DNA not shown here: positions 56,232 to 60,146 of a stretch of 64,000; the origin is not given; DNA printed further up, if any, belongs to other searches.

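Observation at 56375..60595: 200-bp direct repeats 4020 bp apart bracketing the body of the propeller-lipoprotein gene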

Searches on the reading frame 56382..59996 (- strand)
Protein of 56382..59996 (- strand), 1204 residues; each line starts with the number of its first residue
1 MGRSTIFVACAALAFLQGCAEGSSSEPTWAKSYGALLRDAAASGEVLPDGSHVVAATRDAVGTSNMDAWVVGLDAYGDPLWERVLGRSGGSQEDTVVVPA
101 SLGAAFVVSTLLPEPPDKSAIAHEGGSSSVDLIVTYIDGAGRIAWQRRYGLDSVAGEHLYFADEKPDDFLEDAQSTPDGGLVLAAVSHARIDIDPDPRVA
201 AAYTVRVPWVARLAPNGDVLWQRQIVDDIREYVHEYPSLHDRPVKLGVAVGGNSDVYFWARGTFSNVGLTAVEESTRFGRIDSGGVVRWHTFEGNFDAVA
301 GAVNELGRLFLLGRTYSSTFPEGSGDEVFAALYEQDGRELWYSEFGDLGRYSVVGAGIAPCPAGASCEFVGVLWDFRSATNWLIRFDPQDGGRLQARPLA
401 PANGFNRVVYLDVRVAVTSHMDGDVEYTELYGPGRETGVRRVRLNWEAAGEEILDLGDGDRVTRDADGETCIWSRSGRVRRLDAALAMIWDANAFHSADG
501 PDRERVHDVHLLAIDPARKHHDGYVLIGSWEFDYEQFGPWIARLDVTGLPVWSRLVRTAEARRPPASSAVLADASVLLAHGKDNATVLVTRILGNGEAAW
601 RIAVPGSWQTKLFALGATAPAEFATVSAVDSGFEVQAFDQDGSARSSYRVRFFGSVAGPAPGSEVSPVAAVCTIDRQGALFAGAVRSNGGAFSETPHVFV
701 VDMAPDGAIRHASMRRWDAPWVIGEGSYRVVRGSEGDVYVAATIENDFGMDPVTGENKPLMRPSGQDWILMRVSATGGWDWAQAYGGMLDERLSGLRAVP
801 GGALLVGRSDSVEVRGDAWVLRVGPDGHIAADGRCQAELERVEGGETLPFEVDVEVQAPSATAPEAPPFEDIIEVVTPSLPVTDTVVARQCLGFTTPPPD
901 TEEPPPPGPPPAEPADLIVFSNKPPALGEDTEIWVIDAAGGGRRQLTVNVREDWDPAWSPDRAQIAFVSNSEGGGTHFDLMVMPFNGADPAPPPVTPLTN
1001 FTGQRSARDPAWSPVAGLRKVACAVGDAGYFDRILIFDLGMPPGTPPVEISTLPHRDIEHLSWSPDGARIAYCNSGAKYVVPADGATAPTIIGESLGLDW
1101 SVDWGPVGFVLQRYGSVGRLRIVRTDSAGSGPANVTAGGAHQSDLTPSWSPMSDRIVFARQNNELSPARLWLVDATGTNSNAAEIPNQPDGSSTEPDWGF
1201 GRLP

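Call 6: search_protein_families(library=pfam, proteins=[window:56382-59996:-], max_evalue=0.01)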
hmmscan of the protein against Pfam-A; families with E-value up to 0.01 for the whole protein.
window:56382-59996:- (1204 aa): 2 families
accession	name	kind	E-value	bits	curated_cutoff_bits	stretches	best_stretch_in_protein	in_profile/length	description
PF07676.18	PD40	-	9.1e-09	35.5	20.9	0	955-974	13-33/38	WD40-like Beta Propeller Repeat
PF00930.27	DPPIV_N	-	0.0021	17.3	22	0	944-971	36-63/354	Dipeptidyl peptidase IV (DPP IV) N-terminal region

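Call 9: find_encoding_contigs(protein=window:56382-59996:-, flank=10000, max_places=10)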
Protein window:56382-59996:- (1204 aa): 1 contig read that carries it; 1 place shown.
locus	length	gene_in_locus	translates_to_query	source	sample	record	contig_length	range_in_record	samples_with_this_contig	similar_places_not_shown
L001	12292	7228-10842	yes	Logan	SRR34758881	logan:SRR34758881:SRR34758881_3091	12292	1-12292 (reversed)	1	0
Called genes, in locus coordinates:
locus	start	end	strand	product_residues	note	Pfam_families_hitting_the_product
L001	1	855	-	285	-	?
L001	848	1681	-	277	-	PF04794:YdjC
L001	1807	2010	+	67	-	-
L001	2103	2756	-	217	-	PF07995:GSDH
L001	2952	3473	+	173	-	-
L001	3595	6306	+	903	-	PF00069:Pkinase, PF01636:APH, PF07714:PK_Tyr_Ser-Thr, PF00069:Pkinase, PF23414:Beta-prop_EML_2, PF00400:WD40, PF23381:Beta-prop_IFT122_1st, PF24105:Beta-prop_CAF1B_HIR1, +17 more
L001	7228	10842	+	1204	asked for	PF26549:Tricorn_N (weak), PF07676:PD40 (faint)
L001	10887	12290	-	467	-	?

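Call 10: find_homologous_proteins(query=window:56382-59996:-)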
Query window:56382-59996:- (1204 aa): 4 proteins with E <= 0.001 among 8000 candidates.
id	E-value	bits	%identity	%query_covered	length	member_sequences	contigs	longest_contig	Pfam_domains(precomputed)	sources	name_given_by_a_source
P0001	0.0e+0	2774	100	100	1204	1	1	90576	PF26549.1,PF07676.19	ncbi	ncbi:MAG: hypothetical protein ACT4PV_10860 [Planctomycetaceae bacterium]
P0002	1.4e-211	724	39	100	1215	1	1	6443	PF26549.1,PF26550.2,PF07676.19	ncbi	-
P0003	1.0e-4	38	27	15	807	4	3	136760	-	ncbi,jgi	-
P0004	9.8e-4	35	33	12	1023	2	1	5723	PF25174.2,PF26549.1,PF00930.28,PF07969.18,PF26550.2,PF01979.27,PF07676.19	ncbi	-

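Call 13: find_encoding_contigs(protein=P0002, flank=10000)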
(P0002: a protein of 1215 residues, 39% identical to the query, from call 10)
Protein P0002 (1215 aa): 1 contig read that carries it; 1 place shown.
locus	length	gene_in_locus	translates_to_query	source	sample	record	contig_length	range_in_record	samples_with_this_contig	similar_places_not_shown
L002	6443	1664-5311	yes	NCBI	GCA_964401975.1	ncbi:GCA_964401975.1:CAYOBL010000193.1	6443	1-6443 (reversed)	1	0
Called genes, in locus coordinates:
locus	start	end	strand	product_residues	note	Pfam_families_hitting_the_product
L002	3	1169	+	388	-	?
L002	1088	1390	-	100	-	-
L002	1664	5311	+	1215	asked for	PF07676:PD40 (faint), PF26549:Tricorn_N (weak), PF26550:Tricorn_2nd, PF26549:Tricorn_N (weak)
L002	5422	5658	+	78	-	PF00120:Gln-synt_C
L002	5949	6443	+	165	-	?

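Call 27: find_related_loci(query=A3, collection=genome_contigs, flank=10000)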
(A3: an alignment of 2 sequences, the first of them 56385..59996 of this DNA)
Query A3 (1204 aa) in genome_contigs; peptide patterns used: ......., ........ (x = any residue, [..] = any of these).
24 stretches matched a pattern, but none encodes a relative of the query by tblastn (E <= 1e-3).

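Call 31: find_related_loci(query=A3, collection=metagenome_contigs, flank=10000)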
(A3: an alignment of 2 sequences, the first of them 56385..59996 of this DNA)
Query A3 (1204 aa) in metagenome_contigs; peptide patterns used: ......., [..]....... (x = any residue, [..] = any of these).
99 stretches matched a pattern, but none encodes a relative of the query by tblastn (E <= 1e-3).

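Call 34: search_protein_representatives(protein=window:56385-59936:-)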
Query: 1184 residues. Proteins with E-value up to 0.001 (for the whole library): 38283; up to 1e-10: 6792; up to 1e-30: 67. The best 150 are listed.
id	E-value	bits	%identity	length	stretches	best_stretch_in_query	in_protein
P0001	0.0e+00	2726.2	100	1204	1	1-1184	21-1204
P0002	1.3e-208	712.1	44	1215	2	226-1184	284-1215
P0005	6.3e-112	391.9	37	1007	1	6-894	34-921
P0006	1.9e-107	377.0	57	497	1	812-1184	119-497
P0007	1.9e-106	373.7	64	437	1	894-1184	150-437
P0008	1.2e-98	347.8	70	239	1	944-1184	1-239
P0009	1.2e-61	225.3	34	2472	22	898-1067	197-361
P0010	1.5e-56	208.4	64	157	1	1032-1184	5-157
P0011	1.5e-56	208.4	46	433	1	824-1180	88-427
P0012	4.8e-55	203.4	36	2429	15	907-1056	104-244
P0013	6.0e-54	199.8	44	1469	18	909-954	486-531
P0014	9.9e-54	199.1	47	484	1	883-1184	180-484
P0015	1.1e-51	192.3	45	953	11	910-956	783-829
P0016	1.3e-50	188.8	47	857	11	911-1004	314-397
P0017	1.3e-49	185.5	45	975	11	912-995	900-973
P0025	2.2e-39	151.6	39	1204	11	910-1064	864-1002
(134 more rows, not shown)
